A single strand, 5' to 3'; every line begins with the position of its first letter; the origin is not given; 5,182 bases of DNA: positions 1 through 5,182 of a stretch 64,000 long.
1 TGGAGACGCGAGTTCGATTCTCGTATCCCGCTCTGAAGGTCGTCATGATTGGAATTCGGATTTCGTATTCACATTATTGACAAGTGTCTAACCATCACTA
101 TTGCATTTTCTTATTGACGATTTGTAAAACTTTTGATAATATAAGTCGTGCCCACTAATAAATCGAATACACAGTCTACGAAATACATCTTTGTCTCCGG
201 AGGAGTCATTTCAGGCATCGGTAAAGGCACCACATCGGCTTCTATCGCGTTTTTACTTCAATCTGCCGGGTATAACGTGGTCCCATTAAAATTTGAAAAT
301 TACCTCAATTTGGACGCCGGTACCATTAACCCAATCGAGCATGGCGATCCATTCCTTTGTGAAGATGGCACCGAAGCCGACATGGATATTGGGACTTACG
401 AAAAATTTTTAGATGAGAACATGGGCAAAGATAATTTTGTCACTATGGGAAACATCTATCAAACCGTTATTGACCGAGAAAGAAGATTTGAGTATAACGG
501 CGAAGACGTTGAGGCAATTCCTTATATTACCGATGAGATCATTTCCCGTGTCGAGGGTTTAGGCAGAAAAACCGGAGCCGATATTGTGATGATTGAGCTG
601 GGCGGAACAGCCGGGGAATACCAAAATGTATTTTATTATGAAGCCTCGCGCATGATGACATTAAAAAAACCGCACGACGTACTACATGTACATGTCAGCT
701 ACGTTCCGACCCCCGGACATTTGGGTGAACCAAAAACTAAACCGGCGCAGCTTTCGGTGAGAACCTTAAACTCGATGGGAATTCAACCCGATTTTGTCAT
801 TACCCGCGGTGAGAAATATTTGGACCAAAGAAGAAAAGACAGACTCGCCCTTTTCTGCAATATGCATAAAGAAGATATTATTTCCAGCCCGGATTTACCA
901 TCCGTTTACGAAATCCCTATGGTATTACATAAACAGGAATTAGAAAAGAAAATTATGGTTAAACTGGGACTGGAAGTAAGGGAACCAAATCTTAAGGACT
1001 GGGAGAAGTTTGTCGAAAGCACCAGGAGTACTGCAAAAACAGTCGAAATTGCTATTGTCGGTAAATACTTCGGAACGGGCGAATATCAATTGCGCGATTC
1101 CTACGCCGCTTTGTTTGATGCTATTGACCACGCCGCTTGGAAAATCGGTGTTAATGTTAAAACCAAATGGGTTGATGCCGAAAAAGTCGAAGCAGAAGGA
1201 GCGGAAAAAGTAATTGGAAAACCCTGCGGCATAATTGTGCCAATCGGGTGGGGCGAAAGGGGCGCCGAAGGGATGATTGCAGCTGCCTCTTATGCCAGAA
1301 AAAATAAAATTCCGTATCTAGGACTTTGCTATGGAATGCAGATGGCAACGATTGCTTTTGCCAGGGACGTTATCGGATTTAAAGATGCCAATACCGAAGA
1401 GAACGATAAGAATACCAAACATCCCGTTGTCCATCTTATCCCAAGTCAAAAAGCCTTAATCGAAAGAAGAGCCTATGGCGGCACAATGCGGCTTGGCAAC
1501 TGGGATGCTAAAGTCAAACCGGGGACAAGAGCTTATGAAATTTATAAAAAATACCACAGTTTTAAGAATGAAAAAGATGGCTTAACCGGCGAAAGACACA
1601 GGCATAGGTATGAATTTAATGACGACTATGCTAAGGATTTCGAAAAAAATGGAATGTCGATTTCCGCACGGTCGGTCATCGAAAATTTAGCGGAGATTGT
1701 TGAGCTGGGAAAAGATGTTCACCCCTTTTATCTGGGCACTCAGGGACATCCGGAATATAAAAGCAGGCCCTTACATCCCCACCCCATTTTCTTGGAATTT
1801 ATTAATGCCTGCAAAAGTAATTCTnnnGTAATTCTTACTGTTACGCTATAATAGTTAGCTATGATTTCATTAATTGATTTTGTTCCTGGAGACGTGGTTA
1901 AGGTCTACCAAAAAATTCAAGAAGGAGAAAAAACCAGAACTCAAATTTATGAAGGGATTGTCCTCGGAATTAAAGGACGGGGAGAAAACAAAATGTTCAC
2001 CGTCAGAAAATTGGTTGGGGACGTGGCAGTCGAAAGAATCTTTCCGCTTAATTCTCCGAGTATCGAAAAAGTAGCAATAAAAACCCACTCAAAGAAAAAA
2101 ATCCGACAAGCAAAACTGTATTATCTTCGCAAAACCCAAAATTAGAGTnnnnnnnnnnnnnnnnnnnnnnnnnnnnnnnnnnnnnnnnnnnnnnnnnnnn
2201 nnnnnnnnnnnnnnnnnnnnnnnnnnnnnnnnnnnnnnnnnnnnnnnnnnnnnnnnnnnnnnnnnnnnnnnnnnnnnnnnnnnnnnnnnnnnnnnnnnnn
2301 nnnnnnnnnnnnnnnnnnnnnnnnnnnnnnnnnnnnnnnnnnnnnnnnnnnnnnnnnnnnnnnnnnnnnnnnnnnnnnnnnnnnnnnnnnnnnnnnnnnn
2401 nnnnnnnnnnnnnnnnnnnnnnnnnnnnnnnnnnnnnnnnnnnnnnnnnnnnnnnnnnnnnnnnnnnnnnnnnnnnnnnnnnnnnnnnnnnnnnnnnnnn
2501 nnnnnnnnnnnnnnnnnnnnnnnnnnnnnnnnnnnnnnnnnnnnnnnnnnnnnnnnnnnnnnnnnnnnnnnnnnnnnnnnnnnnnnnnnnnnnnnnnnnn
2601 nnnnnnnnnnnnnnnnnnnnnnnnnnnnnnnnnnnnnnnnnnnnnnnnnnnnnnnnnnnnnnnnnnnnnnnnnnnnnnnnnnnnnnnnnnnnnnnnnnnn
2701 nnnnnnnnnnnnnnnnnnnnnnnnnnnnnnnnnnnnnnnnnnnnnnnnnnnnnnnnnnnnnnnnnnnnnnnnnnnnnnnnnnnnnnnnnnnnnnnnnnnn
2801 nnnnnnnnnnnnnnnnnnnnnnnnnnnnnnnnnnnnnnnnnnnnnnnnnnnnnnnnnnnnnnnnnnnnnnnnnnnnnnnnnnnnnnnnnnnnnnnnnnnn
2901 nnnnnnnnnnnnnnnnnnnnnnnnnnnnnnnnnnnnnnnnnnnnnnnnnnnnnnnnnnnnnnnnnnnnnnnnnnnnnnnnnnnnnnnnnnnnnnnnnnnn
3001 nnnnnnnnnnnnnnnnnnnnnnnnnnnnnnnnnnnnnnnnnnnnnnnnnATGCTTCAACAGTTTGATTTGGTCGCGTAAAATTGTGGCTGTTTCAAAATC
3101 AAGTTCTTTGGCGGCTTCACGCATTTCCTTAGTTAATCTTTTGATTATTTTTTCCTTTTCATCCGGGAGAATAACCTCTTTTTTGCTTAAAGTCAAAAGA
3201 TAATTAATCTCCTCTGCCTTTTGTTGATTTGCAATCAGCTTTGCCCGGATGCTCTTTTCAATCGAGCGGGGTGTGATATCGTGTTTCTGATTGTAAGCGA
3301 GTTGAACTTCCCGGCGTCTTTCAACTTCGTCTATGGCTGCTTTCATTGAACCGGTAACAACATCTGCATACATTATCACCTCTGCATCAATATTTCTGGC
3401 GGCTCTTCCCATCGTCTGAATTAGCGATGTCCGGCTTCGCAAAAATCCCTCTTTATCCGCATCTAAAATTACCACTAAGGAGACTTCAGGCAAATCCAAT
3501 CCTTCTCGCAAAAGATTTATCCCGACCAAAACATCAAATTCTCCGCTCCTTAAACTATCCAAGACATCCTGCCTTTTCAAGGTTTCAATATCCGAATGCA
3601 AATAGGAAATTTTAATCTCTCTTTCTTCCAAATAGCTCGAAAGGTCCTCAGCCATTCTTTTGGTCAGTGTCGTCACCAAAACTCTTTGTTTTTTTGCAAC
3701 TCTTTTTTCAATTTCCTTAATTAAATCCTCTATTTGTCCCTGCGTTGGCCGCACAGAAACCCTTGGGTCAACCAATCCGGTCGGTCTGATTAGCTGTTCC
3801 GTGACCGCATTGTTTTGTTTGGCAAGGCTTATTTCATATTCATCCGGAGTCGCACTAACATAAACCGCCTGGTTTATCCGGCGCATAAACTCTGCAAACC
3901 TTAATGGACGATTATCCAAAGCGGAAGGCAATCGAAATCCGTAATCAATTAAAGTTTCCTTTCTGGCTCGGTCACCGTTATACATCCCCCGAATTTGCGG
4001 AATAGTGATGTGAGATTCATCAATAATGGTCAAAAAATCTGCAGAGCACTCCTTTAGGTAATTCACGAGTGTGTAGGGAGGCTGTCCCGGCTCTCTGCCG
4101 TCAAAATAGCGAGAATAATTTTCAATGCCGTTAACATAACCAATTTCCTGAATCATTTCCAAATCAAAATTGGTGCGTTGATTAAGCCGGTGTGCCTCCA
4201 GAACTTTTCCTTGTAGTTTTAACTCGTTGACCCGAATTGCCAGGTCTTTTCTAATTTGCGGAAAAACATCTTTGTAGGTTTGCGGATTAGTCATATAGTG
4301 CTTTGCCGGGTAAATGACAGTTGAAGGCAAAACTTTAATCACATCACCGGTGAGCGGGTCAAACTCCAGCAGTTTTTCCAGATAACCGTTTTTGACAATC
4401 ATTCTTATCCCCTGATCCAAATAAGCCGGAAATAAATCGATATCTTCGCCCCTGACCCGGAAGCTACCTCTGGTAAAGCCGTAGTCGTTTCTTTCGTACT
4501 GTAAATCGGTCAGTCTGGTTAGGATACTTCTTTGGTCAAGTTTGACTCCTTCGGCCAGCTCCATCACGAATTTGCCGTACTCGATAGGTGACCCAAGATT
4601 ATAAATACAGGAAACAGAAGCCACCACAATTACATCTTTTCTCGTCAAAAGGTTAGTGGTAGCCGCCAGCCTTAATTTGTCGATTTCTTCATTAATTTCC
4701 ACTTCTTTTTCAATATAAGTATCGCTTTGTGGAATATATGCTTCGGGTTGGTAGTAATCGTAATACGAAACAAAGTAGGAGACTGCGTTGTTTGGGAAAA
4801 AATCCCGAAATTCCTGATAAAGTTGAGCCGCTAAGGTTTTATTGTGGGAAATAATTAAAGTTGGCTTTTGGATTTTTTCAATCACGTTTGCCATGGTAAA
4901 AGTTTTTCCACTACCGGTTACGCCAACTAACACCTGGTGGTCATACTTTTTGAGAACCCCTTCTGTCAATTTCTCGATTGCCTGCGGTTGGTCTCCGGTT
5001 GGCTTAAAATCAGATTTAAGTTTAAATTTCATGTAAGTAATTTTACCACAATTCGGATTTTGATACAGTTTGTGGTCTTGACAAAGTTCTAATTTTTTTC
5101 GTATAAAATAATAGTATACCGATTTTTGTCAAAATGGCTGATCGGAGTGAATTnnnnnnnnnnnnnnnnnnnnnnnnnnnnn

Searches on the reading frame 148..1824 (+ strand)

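Call 39: search_protein_families(library=pfam, proteins=[window:148-1824:+], max_evalue=0.00001)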
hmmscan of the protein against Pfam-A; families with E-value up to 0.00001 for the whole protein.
window:148-1824:+ (559 aa): 2 families
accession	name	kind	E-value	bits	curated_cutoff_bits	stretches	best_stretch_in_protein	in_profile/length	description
PF06418.20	CTP_synth_N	-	5.1e-93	311.7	26.1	1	12-275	1-265/265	CTP synthase N-terminus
PF00117.34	GATase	-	3.1e-28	99.2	22.8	1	315-553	2-189/190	Glutamine amidotransferase class-I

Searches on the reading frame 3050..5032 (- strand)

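Call 39: search_protein_families(library=pfam, proteins=[window:3050-5032:-], max_evalue=0.00001)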
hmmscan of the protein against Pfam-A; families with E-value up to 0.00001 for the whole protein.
window:3050-5032:- (661 aa): 6 families
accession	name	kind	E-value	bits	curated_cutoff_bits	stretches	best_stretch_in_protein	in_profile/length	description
PF17757.6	UvrB_inter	-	7.7e-24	84.1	22.9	1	158-246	2-91/91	UvrB interaction domain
PF00271.37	Helicase_C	-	9.7e-23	81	23.5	1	434-547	3-109/110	Helicase conserved C-terminal domain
PF12344.14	UvrB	-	3.3e-21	75.3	27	1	554-596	1-43/43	Ultra-violet resistance protein B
PF04851.21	ResIII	-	1.8e-12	47.9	22.5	1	10-85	3-83/164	Type III restriction enzyme, res subunit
PF02151.25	UVR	-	1.9e-10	40.6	21.5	1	627-660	1-34/36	UvrB/uvrC motif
PF00270.35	DEAD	-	8.5e-08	32.5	26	0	14-82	3-72/167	DEAD/DEAH box helicase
